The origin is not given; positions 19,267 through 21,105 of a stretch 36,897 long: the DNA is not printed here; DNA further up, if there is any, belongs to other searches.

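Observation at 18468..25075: Co-directional overlapping array joins a CARF-wHTH regulator, two extra nucleases and an orphan protein to a McrBC-type core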

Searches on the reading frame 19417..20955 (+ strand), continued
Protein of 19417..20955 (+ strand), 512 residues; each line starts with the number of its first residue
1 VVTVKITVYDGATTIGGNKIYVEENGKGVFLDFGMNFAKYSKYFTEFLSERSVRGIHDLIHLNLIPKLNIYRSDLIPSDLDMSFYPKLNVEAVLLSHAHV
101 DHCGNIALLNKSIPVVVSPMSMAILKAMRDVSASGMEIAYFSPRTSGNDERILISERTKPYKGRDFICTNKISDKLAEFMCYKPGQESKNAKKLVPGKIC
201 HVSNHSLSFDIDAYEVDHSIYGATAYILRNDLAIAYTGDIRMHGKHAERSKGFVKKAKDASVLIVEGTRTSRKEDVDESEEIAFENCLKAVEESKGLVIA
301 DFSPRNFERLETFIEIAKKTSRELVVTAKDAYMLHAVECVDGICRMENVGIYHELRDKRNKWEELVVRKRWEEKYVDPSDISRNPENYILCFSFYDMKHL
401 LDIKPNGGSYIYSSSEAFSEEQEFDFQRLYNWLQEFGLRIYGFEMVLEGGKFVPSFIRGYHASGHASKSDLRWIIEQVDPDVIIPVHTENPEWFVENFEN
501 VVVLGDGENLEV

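Call 81: search_protein_families(library=pfam, proteins=[L041:8556-9821:-, L052:4876-5769:-, L065:12112-13455:+, L063:2783-3391:+, L066:2190-2690:+, L034:6067-7302:+, L072:6615-7109:+, L040:2297-3133:+, L065:14444-16534:-, L052:2794-4482:+], max_evalue=0.001)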
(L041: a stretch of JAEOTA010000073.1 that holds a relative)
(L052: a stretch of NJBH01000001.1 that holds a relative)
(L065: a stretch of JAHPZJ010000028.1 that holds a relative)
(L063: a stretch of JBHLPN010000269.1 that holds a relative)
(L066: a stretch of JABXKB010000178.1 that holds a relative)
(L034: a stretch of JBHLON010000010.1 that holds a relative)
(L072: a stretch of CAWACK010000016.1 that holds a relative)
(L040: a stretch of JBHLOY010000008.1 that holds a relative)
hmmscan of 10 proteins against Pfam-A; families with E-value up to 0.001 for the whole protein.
L041:8556-9821:- (421 aa): 2 families
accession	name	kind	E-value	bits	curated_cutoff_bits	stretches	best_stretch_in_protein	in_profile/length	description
PF07690.21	MFS_1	-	8e-43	147.1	33.4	2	33-310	2-288/347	Major Facilitator Superfamily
PF00083.30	Sugar_tr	-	4.1e-07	29.7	22.3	1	60-172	44-155/452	Sugar (and other) transporter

L052:4876-5769:- (297 aa): 2 families
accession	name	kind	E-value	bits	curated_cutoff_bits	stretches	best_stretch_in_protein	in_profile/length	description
PF00626.27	Gelsolin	-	9.3e-07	29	21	1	23-88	11-75/76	Gelsolin repeat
PF25480.1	DUF7904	-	0.00018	21.7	30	1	39-91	41-91/100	Domain of unknown function (DUF7904)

L065:12112-13455:+ (447 aa): 1 family
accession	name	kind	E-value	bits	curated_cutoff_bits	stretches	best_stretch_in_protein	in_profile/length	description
PF07690.21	MFS_1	-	3.1e-20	72.9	33.4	2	48-232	2-184/347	Major Facilitator Superfamily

L063:2783-3391:+ (202 aa): 1 family
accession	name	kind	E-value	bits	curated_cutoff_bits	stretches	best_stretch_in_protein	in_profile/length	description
PF01613.24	Flavin_Reduct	-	1.1e-23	84.5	27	1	13-151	4-136/153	Flavin reductase like domain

L066:2190-2690:+ (166 aa): 5 families
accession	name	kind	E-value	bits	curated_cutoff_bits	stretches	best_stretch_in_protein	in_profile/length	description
PF00583.31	Acetyltransf_1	-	3.9e-15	56.6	20.7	1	58-145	28-116/116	Acetyltransferase (GNAT) family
PF13508.13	Acetyltransf_7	-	1.6e-13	51.3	27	1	63-147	2-84/84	Acetyltransferase (GNAT) domain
PF13673.13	Acetyltransf_10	-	2.8e-09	37.5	23.6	1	65-152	32-114/128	Acetyltransferase (GNAT) domain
PF13420.13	Acetyltransf_4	-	1.5e-05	25.5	24.3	1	50-146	35-135/155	Acetyltransferase (GNAT) domain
PF08445.16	FR47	-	0.00026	21.3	22.1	1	84-149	17-81/86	FR47-like protein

L034:6067-7302:+ (411 aa): 0 families

L072:6615-7109:+ (164 aa): 6 families
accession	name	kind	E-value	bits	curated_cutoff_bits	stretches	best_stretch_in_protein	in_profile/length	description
PF01047.28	MarR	-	2.5e-17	63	24.6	1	45-101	2-58/59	MarR family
PF12802.13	MarR_2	-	8.4e-10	39.1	27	1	44-100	3-60/61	MarR family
PF22381.2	Staph_reg_Sar_Rot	-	5.1e-08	33.4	27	1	44-115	12-83/85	Transcriptional regulator SarA/Rot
PF13463.12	HTH_27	-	4e-05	24.2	22.2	1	45-110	2-68/68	Winged helix DNA-binding domain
PF13412.12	HTH_24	-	5.1e-05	23.2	21.9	1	51-90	8-47/48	Winged helix-turn-helix DNA-binding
PF13601.12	HTH_34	-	0.00027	21.4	27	1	51-119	5-74/80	Winged helix DNA-binding domain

L040:2297-3133:+ (278 aa): 9 families
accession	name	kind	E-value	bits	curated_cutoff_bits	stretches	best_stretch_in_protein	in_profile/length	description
PF00881.29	Nitroreductase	-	4.1e-20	73.1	23.5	1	98-257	2-167/167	Nitroreductase family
PF14512.11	TM1586_NiRdase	-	1.4e-07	31.8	27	1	185-274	65-149/215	Putative TM nitroreductase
PF00037.32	Fer4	-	4.3e-07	29.9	21.1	1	49-67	5-23/24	4Fe-4S binding domain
PF13237.11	Fer4_10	-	7.1e-06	26.3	25.5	1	14-63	2-53/53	4Fe-4S dicluster domain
PF12837.12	Fer4_6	-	1.9e-05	24.8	25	0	50-67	7-24/24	4Fe-4S binding domain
PF13187.11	Fer4_9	-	6e-05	23.4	27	1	20-67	1-52/52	4Fe-4S dicluster domain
PF13484.11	Fer4_16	-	6.5e-05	24.1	30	0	52-70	2-20/66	4Fe-4S double cluster binding domain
PF12838.12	Fer4_7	-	0.00015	22.6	27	0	20-66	1-52/52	4Fe-4S dicluster domain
PF12797.12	Fer4_2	-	0.00044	20.5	24.5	0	16-31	5-20/22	4Fe-4S binding domain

L065:14444-16534:- (696 aa): 4 families
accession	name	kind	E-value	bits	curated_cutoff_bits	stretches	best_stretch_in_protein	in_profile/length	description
PF07669.17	Eco57I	-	6.1e-31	108.2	25.3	1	138-346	1-167/171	Eco57I restriction-modification methylase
PF12950.13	TaqI_C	-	5.4e-21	75.5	26.5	1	460-580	2-118/118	TaqI-like C-terminal specificity domain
PF02384.22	N6_Mtase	-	6.7e-10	39.2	20.4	1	249-429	118-303/311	N-6 DNA Methylase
PF20473.4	MmeI_Mtase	-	2.8e-06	27.1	27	1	78-278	8-157/259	MmeI, DNA-methyltransferase domain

L052:2794-4482:+ (562 aa): 10 families
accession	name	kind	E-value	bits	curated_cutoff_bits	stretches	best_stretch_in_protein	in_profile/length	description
PF08241.18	Methyltransf_11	-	6.9e-16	59.1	21.2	1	49-147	1-95/95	Methyltransferase domain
PF13649.12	Methyltransf_25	-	7.2e-16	59.1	27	1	48-143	1-97/97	Methyltransferase domain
PF03599.22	CdhD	-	4.2e-13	49.2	24.8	1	241-346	252-359/387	CO dehydrogenase/acetyl-CoA synthase delta subunit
PF08242.18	Methyltransf_12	-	7.5e-11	43.1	30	1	49-144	1-97/98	Methyltransferase domain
PF13847.12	Methyltransf_31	-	8.2e-11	42.2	27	1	47-148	6-110/145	Methyltransferase domain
PF13489.12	Methyltransf_23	-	2e-08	34.6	27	1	39-154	17-123/164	Methyltransferase domain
PF01209.24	Ubie_methyltran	-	4.7e-07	29.8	20.1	1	42-147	45-151/233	ubiE/COQ5 methyltransferase family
PF03848.20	TehB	-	3.7e-06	26.9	20.4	1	33-145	17-130/193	Tellurite resistance protein TehB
PF05175.20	MTS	-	0.00011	22.3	23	1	46-149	33-140/170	Methyltransferase small domain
PF06325.19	PrmA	-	0.00035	20.6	22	1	40-147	157-258/296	Ribosomal protein L11 methyltransferase (PrmA)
